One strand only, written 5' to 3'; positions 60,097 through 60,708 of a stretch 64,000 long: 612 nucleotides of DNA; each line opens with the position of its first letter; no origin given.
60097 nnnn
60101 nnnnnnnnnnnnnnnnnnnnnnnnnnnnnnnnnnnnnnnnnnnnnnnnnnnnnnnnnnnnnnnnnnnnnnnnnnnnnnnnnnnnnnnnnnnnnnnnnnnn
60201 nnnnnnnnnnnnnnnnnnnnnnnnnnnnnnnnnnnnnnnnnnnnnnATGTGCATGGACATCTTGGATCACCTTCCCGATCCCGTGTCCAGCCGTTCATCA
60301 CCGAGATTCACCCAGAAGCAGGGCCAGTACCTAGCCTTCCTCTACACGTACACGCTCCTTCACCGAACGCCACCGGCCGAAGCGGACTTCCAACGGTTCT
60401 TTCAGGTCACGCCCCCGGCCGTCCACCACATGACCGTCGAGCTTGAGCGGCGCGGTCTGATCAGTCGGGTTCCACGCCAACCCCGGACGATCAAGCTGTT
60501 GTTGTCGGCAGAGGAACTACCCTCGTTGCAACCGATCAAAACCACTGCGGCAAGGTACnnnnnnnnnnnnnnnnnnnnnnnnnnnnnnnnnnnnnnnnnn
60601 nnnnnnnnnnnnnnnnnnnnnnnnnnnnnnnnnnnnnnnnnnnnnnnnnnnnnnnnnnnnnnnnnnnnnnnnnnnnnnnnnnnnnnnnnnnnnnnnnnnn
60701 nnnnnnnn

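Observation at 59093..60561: IS630-like element carries a LexA-DBD-like passenger ORF that overlaps the transposase start head-to-head and takes its stop codon from the CTAG target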

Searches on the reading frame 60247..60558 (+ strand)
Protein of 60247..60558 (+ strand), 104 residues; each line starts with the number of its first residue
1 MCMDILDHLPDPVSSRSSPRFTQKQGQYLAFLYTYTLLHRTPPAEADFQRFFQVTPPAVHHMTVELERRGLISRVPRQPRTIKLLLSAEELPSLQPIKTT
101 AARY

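Call 4: search_protein_families(library=pfam, proteins=[window:60247-60558:+], max_evalue=1)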
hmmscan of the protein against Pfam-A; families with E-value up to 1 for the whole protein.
window:60247-60558:+ (104 aa): 5 families
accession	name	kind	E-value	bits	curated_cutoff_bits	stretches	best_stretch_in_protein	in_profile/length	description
PF01726.22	LexA_DNA_bind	-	7.6e-05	22.9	23.7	1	21-81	4-65/65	LexA DNA binding domain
PF01047.28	MarR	-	0.0015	18.8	24.6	1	37-76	12-51/59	MarR family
PF01325.25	Fe_dep_repress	-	0.016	15.9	26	1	21-77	2-57/60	Iron dependent repressor, N-terminal DNA binding domain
PF12802.13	MarR_2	-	0.076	13.6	27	1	47-76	25-54/61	MarR family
PF09339.16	HTH_IclR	-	0.11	12.7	22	1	54-75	30-51/52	IclR helix-turn-helix domain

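Call 6: find_homologous_proteins(query=window:60247-60558:+, max_evalue=0.001)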
Query window:60247-60558:+ (104 aa): 1204 proteins with E <= 0.001 among 1213 candidates; the best 120 are listed.
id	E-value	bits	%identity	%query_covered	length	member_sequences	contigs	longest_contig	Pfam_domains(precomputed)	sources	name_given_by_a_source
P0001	1.2e-57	210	97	98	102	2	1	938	-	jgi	-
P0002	3.3e-56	205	94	98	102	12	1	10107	-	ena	-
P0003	5.7e-52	192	87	100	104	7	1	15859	PF01726.23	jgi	jgi:DNA-binding MarR family transcriptional regulator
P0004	5.6e-51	189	86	100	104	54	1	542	PF01726.23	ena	-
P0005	1.4e-50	187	84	100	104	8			PF01726.23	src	-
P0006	3.4e-50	186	85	98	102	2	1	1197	-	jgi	jgi:DNA-binding MarR family transcriptional regulator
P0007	5.4e-50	185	84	98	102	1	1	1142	PF01726.23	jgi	-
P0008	6.0e-50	185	86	98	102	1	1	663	PF01726.23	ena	-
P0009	9.4e-50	185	85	100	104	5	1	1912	-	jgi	-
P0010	4.5e-49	182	84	98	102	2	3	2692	-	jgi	jgi:DNA-binding MarR family transcriptional regulator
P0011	5.8e-49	182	83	100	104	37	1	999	PF01726.23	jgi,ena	jgi:DNA-binding MarR family transcriptional regulator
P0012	1.0e-48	181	83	100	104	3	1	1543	-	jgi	jgi:repressor LexA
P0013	1.0e-48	181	82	100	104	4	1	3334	PF01726.23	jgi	jgi:DNA-binding MarR family transcriptional regulator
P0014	1.7e-48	181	82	100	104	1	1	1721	PF01726.23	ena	-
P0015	2.2e-48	180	83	100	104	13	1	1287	PF01726.23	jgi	-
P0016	6.7e-48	179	82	100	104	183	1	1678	PF01047.29,PF01726.23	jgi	-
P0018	1.4e-47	178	81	100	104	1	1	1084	PF01325.26,PF01726.23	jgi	jgi:DNA-binding MarR family transcriptional regulator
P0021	3.2e-47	177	82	98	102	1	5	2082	PF01726.23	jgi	jgi:DNA-binding MarR family transcriptional regulator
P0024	1.0e-46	175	80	100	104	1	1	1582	PF01726.23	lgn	-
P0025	1.4e-46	175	81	98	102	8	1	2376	PF01726.23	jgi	jgi:DNA-binding MarR family transcriptional regulator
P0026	2.1e-46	174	82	95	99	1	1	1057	PF01726.23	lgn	-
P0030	1.1e-45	172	80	100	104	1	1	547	PF01726.23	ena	-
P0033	1.4e-45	171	79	100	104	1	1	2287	PF01726.23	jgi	jgi:DNA-binding MarR family transcriptional regulator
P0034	1.8e-45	171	76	99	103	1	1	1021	PF01726.23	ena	-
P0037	7.1e-45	169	77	100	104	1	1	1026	PF01726.23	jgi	jgi:repressor LexA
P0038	8.8e-45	169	77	100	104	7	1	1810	PF01325.26,PF01726.23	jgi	jgi:DNA-binding MarR family transcriptional regulator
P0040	1.9e-44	168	75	100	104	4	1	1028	PF01047.29,PF01325.26,PF01726.23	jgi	jgi:DNA-binding MarR family transcriptional regulator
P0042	3.1e-44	167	77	100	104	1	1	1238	PF01726.23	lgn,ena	-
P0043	3.2e-44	167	74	100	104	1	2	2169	PF01726.23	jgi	jgi:DNA-binding MarR family transcriptional regulator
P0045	3.3e-44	167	75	100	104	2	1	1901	PF01726.23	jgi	jgi:Mn-dependent DtxR family transcriptional regulator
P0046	3.4e-44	167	75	100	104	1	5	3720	PF01726.23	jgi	jgi:Mn-dependent DtxR family transcriptional regulator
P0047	3.5e-44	167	75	100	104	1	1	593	PF01726.23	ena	-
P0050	6.6e-44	166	74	100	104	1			PF01726.23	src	-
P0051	7.8e-44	166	72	100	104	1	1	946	PF01726.23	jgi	jgi:DNA-binding MarR family transcriptional regulator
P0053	9.9e-44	165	74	100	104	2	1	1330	PF01325.26,PF01726.23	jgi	jgi:DNA-binding MarR family transcriptional regulator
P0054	1.1e-43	165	78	100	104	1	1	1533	PF01726.23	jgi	jgi:DNA-binding MarR family transcriptional regulator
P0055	1.2e-43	165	76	100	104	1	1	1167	PF01726.23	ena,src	-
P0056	1.4e-43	165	75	100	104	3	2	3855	PF01726.23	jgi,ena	jgi:DNA-binding MarR family transcriptional regulator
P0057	1.5e-43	165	73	100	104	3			PF01325.26,PF01726.23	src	-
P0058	1.6e-43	165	79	95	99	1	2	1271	PF01726.23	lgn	-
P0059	1.7e-43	165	76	100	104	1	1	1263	PF01726.23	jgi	jgi:DNA-binding MarR family transcriptional regulator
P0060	2.2e-43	164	76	98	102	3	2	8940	PF01726.23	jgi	jgi:Mn-dependent DtxR family transcriptional regulator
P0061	2.3e-43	164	75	98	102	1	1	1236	PF01726.23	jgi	jgi:DNA-binding MarR family transcriptional regulator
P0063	2.9e-43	164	73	100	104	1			PF01726.23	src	-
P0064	3.1e-43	164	73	100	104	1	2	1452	PF01726.23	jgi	jgi:Mn-dependent DtxR family transcriptional regulator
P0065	3.1e-43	164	78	97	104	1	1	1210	PF01726.23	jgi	jgi:repressor LexA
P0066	3.2e-43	164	73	100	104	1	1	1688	PF01726.23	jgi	jgi:Mn-dependent DtxR family transcriptional regulator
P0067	3.4e-43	164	75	100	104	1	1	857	PF01726.23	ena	-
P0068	3.9e-43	163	79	95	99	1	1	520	PF01726.23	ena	-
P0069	5.1e-43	163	81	93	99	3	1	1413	PF01726.23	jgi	-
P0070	5.2e-43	163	74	100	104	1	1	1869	PF01726.23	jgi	jgi:DNA-binding MarR family transcriptional regulator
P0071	5.6e-43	163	74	100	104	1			PF01726.23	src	-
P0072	5.9e-43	163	73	100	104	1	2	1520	PF01726.23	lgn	-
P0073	6.5e-43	163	74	100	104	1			PF01726.23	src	-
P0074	7.7e-43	162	76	100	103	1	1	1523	PF01726.23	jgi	jgi:DNA-binding MarR family transcriptional regulator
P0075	8.1e-43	162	74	100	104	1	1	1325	PF01726.23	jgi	jgi:DNA-binding MarR family transcriptional regulator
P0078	9.2e-43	162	77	100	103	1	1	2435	PF01726.23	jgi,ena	-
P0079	9.3e-43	162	74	100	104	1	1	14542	PF01726.23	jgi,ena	-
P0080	9.9e-43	162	73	100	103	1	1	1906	PF01325.26,PF01726.23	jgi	jgi:DNA-binding MarR family transcriptional regulator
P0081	1.0e-42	162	76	100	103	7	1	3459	PF01726.23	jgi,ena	jgi:repressor LexA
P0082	1.6e-42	161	74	100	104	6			PF01726.23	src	-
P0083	1.8e-42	161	73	100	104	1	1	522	PF01726.23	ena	-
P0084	2.6e-42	161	84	88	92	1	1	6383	PF01726.23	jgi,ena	jgi:Mn-dependent DtxR family transcriptional regulator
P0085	2.6e-42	161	75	100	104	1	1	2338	PF01726.23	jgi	jgi:DNA-binding MarR family transcriptional regulator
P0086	2.7e-42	161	76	100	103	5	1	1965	PF01726.23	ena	-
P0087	3.2e-42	161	76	100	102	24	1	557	PF01726.23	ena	-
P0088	3.2e-42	160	72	100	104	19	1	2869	PF01726.23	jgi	jgi:DNA-binding MarR family transcriptional regulator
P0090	3.5e-42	160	83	88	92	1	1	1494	PF01726.23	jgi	jgi:hypothetical protein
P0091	3.7e-42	160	73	98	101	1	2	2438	PF01325.26,PF01726.23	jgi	jgi:Mn-dependent DtxR family transcriptional regulator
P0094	3.9e-42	160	73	100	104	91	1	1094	PF01726.23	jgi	jgi:DNA-binding MarR family transcriptional regulator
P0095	4.7e-42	160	74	100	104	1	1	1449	PF01726.23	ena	-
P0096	4.7e-42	160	75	98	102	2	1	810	PF01726.23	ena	-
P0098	5.0e-42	160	74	100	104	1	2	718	PF01726.23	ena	-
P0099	6.4e-42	160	73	100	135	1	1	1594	PF01726.23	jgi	jgi:hypothetical protein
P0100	7.6e-42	159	74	100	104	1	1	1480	PF01726.23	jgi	jgi:DNA-binding MarR family transcriptional regulator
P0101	7.9e-42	159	73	100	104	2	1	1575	PF01726.23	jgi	-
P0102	8.1e-42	159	73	100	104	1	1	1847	PF01726.23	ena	-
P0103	8.9e-42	159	76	95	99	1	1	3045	PF01726.23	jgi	jgi:DNA-binding MarR family transcriptional regulator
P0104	9.9e-42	159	73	100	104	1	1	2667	PF01726.23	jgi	jgi:DNA-binding MarR family transcriptional regulator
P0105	1.5e-41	158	74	100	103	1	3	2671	PF01726.23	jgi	jgi:Mn-dependent DtxR family transcriptional regulator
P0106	1.6e-41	158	70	100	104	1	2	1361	PF01047.29,PF01325.26,PF01726.23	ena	-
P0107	1.6e-41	158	73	97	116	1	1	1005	PF01726.23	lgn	-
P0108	1.7e-41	158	72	100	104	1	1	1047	PF01726.23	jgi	jgi:repressor LexA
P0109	1.9e-41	158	71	100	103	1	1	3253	PF01047.29,PF01325.26,PF01726.23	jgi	jgi:DNA-binding MarR family transcriptional regulator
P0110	1.9e-41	158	75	98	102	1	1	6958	PF01726.23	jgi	-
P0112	2.1e-41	158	83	88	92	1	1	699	PF01726.23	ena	-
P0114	2.6e-41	158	72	100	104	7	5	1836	PF01325.26,PF01726.23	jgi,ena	-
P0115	2.9e-41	157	73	97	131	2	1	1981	PF01726.23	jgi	jgi:DNA-binding MarR family transcriptional regulator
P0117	4.2e-41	157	72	98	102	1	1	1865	PF01325.26,PF01726.23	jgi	jgi:Mn-dependent DtxR family transcriptional regulator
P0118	4.5e-41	157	70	100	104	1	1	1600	PF01726.23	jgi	jgi:repressor LexA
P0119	4.7e-41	157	71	100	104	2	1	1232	PF01726.23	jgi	jgi:DNA-binding MarR family transcriptional regulator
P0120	5.1e-41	157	74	98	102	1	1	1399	PF01726.23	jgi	jgi:DNA-binding MarR family transcriptional regulator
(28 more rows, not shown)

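Call 7: search_protein_families(library=ncbifam, proteins=[window:60247-60558:+], max_evalue=0.01)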
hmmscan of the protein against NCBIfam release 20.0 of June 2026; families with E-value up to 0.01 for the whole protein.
window:60247-60558:+ (104 aa): 1 family
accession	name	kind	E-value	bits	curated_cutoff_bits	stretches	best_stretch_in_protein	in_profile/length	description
TIGR00498.1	lexA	equivalog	3.5e-06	26.8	110.95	1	21-89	4-73/203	transcriptional repressor LexA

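Call 11: find_related_loci(query=A1, collection=genome_contigs, flank=3000)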
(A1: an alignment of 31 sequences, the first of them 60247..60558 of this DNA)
Query A1 (104 aa) in genome_contigs; peptide patterns used: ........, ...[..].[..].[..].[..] (x = any residue, [..] = any of these).
593 stretches matched a pattern (row limit reached: there are more); 577 encode a relative of the query (tblastn E <= 1e-3); the best 80 are kept; 80 distinct loci.
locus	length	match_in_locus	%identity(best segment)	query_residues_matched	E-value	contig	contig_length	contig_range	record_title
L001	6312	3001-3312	96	1-104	3e-64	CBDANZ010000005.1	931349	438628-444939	MAG: Vicinamibacterales bacterium isolate 4324dceb-4a34-44c6-a01a-c64cd291e731 genome assembly, contig: contig_5, whole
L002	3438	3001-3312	85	1-104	1e-55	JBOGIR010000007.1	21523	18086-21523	MAG: Vicinamibacterales bacterium isolate M3-S_metawrap_bin.60 k127_1379708, whole genome shotgun sequence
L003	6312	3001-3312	85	1-104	2e-54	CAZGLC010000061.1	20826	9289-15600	MAG TPA_asm: uncultured Bifidobacteriaceae bacterium isolate ERP125453_co2_124 genome assembly, contig: NODE_809_length_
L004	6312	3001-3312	77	1-104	5e-50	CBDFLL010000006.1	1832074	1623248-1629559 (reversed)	MAG: Vicinamibacterales bacterium isolate 998305d0-6da1-4fae-9339-a55ac4e5d69b genome assembly, contig: contig_6, whole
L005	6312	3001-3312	77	1-104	5e-50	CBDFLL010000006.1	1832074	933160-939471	MAG: Vicinamibacterales bacterium isolate 998305d0-6da1-4fae-9339-a55ac4e5d69b genome assembly, contig: contig_6, whole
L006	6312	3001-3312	77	1-104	5e-50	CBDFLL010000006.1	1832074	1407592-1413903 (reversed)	MAG: Vicinamibacterales bacterium isolate 998305d0-6da1-4fae-9339-a55ac4e5d69b genome assembly, contig: contig_6, whole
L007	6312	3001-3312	77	1-104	5e-50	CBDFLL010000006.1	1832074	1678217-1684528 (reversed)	MAG: Vicinamibacterales bacterium isolate 998305d0-6da1-4fae-9339-a55ac4e5d69b genome assembly, contig: contig_6, whole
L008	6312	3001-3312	77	1-104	5e-50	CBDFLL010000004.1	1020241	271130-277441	MAG: Vicinamibacterales bacterium isolate 998305d0-6da1-4fae-9339-a55ac4e5d69b genome assembly, contig: contig_4, whole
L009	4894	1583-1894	70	1-104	1e-46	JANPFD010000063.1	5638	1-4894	MAG: Myxococcales bacterium isolate VAR_78_concoct_94_sub VAR_78_k141_856337, whole genome shotgun sequence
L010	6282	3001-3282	68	6-99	7e-41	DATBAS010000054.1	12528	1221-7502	MAG TPA_asm: Kofleriaceae bacterium isolate SMAG_U5738 k141_1988127, whole genome shotgun sequence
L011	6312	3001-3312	77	1-104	5e-50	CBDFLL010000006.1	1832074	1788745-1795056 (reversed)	MAG: Vicinamibacterales bacterium isolate 998305d0-6da1-4fae-9339-a55ac4e5d69b genome assembly, contig: contig_6, whole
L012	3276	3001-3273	69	14-104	3e-39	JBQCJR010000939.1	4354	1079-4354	MAG: Kofleriaceae bacterium isolate bin995 k127_7664123, whole genome shotgun sequence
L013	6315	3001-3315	62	3-104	6e-38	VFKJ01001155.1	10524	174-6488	MAG: Myxococcales bacterium isolate Bin_62_4 c_000003231328, whole genome shotgun sequence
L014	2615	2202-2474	68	14-104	9e-38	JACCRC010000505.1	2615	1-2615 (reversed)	MAG: Deltaproteobacteria bacterium isolate MGR_bin12 SD2897-2912_k127_4579860, whole genome shotgun sequence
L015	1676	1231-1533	61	6-104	1e-37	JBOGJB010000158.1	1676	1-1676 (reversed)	MAG: Vicinamibacterales bacterium isolate M3-S_metawrap_bin.293 k127_1666229, whole genome shotgun sequence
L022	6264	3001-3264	63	19-104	2e-33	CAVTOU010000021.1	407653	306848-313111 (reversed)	MAG: uncultured proteobacterium isolate MFD05942.bin.3.140 genome assembly, contig: contig_64312, whole genome shotgun s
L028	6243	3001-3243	58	15-95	3e-31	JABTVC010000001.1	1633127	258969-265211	MAG: Planctomycetia bacterium isolate H5_AMX3 seq001, whole genome shotgun sequence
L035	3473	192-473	51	2-95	2e-30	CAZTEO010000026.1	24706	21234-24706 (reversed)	MAG TPA_asm: uncultured Anaerolineales bacterium isolate binchicken_co15_108 genome assembly, contig: NODE_929_length_24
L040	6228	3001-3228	64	20-95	2e-30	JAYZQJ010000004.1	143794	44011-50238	MAG: Myxococcota bacterium isolate XB_MAG420 DB_MAG420_0004, whole genome shotgun sequence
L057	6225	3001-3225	64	21-95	6e-29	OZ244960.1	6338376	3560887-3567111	MAG: Candidatus Latescibacterota bacterium isolate 84ceb019-2832-410a-8319-f59b3e32517b genome assembly, chromosome: 1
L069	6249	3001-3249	54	13-95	5e-29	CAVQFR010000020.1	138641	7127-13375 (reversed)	MAG: uncultured delta proteobacterium isolate MFD05942.bin.3.282 genome assembly, contig: contig_30579, whole genome sho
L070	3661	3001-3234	63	18-95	4e-29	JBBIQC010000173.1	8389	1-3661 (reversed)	MAG: Oscillatoriales cyanobacterium bin_317 isolate SIF170217_bin_317 NODE_6970_length_8389_cov_3.338253, whole genome s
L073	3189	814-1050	57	21-99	9e-29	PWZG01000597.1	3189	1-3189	MAG: PVC group bacterium isolate T3Sed10_164 T3-Sed10-C94427, whole genome shotgun sequence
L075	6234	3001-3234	59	18-95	1e-28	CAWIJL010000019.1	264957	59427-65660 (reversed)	MAG: uncultured Solibacteraceae bacterium isolate MFD04944.bin.3.213 genome assembly, contig: contig_51150, whole genome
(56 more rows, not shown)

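Call 22: search_dna_similar(query=window:60247-60558:+, collection=plasmids, mode=protein, max_rows=30)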
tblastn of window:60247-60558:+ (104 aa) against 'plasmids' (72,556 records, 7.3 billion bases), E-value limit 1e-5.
Records with a match: 106; places in all: 193; records where one place covers at least 80% of the query: 72.
Best place of each record, by identity: 60-80% 1; <60% 105.
By first word of the organism name: Bradyrhizobium 38; Rhizobium 33; Ralstonia 14; Mesorhizobium 5; Ensifer 3; Microvirga 2; Skermanella 2; Sinorhizobium 2; Neorhizobium 2; Acidisoma 1; and 4 more.
By predicted mobility (MOB-suite, as given by PLSDB): conjugative 50; non-mobilizable 30; mobilizable 26.
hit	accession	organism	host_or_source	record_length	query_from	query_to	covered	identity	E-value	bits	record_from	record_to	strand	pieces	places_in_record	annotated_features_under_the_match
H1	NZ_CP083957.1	Mesorhizobium sp. B1-1-8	cell culture,soil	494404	17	104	85%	56.0%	1e-24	103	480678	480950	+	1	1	MarR family transcriptional regulator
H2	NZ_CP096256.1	Bradyrhizobium barranii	Glycine max cv. AC Glengarry,Cell ...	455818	13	100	85%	54.4%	1e-22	97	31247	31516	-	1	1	SOS response transcriptional repressor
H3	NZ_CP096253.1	Bradyrhizobium barranii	Glycine max cv. AC Glengarry,Cell ...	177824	13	100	85%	54.4%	1e-22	97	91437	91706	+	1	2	hypothetical protein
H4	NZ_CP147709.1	Bradyrhizobium septentrionale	Glycine max,cell culture,Root nodule ...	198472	13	100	85%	54.4%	1e-22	97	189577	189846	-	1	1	SOS response transcriptional repressor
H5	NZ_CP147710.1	Bradyrhizobium septentrionale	-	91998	13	100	85%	54.4%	1e-22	97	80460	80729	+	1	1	SOS response transcriptional repressor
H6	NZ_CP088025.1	Bradyrhizobium quebecense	Glycine max cv. AC Glengarry,Cell ...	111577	13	100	85%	54.4%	1e-22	97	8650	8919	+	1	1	SOS response transcriptional repressor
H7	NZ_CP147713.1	Bradyrhizobium septentrionale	Glycine max,cell culture,Root nodule ...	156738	13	100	85%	54.4%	1e-22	97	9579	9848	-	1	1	SOS response transcriptional repressor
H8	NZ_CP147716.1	Bradyrhizobium sp. 27S5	-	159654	13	100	85%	54.4%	1e-22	97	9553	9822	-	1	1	SOS response transcriptional repressor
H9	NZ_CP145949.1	Bradyrhizobium sp. 26S5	-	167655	13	100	85%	54.4%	1e-22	97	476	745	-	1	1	SOS response transcriptional repressor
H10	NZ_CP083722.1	Bradyrhizobium sp. 41S5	Glycine max cv. AC Glengarry,Cell ...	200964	13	100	85%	54.4%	1e-22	97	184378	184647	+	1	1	SOS response transcriptional repressor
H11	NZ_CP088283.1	Bradyrhizobium quebecense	soybean cv. AC Glengarry,Cell ...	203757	13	100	85%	54.4%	1e-22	97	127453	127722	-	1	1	SOS response transcriptional repressor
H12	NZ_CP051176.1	Ralstonia solanacearum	Whole organism,tomato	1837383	6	100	91%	49.5%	2e-21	94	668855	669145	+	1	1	none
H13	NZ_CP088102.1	Bradyrhizobium barranii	cell culture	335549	13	104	88%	51.1%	3e-22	96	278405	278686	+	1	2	MarR family transcriptional regulator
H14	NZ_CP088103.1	Bradyrhizobium barranii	cell culture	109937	13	104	88%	51.1%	1e-21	95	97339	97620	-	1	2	MarR family transcriptional regulator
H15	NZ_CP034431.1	Bradyrhizobium sp. LCT2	Lespedeza cuneata,genome,nodule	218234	13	102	87%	52.2%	1e-21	94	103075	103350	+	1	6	helix-turn-helix domain-containing protein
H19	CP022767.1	Ralstonia solanacearum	Solanum tuberosum,single cell,Potato ...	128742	9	100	88%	50.0%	2e-21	94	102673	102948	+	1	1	MarR family transcriptional regulator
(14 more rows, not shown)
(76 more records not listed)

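Call 25: get_annotated_region(hit=H19, flank=2500)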
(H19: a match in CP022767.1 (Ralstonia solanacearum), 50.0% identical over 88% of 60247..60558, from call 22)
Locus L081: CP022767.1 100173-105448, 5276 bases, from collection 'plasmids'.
description: Ralstonia solanacearum strain T78 plasmid pRsT78, complete sequence
organism: Ralstonia solanacearum (NCBI taxid 305)
taxonomy: Bacteria; Pseudomonadota; Betaproteobacteria; Burkholderiales; Burkholderiaceae; Ralstonia; Ralstonia solanacearum
host: -; source: Solanum tuberosum,single cell,Potato bacterial wilt; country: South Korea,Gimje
typing (MOB-suite, as given by PLSDB): mobilizable; relaxase MOBP
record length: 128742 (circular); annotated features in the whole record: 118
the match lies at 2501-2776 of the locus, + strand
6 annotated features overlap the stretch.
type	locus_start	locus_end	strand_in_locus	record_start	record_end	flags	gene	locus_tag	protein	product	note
CDS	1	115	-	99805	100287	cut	-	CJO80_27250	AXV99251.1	IS66 family insertion sequence hypothetical protein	-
CDS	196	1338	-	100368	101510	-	ltrA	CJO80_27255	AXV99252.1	group II intron reverse transcriptase/maturase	-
CDS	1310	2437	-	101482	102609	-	-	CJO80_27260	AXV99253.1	IS630 family transposase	-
CDS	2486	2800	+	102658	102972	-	-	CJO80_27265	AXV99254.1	MarR family transcriptional regulator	-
CDS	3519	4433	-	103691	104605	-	-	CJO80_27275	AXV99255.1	hypothetical protein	-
CDS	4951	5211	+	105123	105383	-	-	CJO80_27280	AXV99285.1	transcriptional regulator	-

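Call 26: get_annotated_region(hit=H2, flank=2500)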
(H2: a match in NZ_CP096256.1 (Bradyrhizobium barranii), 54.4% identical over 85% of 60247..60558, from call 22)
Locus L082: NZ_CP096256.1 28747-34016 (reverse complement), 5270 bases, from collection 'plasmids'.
description: Bradyrhizobium barranii subsp. apii strain 1S5 plasmid pBb1S5a, complete sequence
organism: Bradyrhizobium barranii (NCBI taxid 2819348)
taxonomy: Bacteria; Pseudomonadota; Alphaproteobacteria; Hyphomicrobiales; Nitrobacteraceae; Bradyrhizobium; Bradyrhizobium barranii
host: -; source: Glycine max cv. AC Glengarry,Cell culture,Root nodule from soybean plant inoculated with root zone soil from ...; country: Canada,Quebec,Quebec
typing (MOB-suite, as given by PLSDB): mobilizable; replicon rep_cluster_506; relaxase MOBP
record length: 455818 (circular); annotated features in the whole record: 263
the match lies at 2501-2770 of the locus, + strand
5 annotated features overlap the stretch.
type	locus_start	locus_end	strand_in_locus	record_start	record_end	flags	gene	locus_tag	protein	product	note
CDS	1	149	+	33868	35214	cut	-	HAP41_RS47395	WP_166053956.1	IS5 family transposase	-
CDS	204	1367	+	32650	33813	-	-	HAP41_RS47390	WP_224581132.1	ABC transporter ATP-binding protein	-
CDS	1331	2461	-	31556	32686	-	-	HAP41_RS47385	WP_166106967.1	IS630 family transposase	-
CDS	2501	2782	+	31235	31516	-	-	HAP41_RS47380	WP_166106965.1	SOS response transcriptional repressor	-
CDS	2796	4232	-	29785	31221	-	-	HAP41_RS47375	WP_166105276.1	IS701 family transposase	-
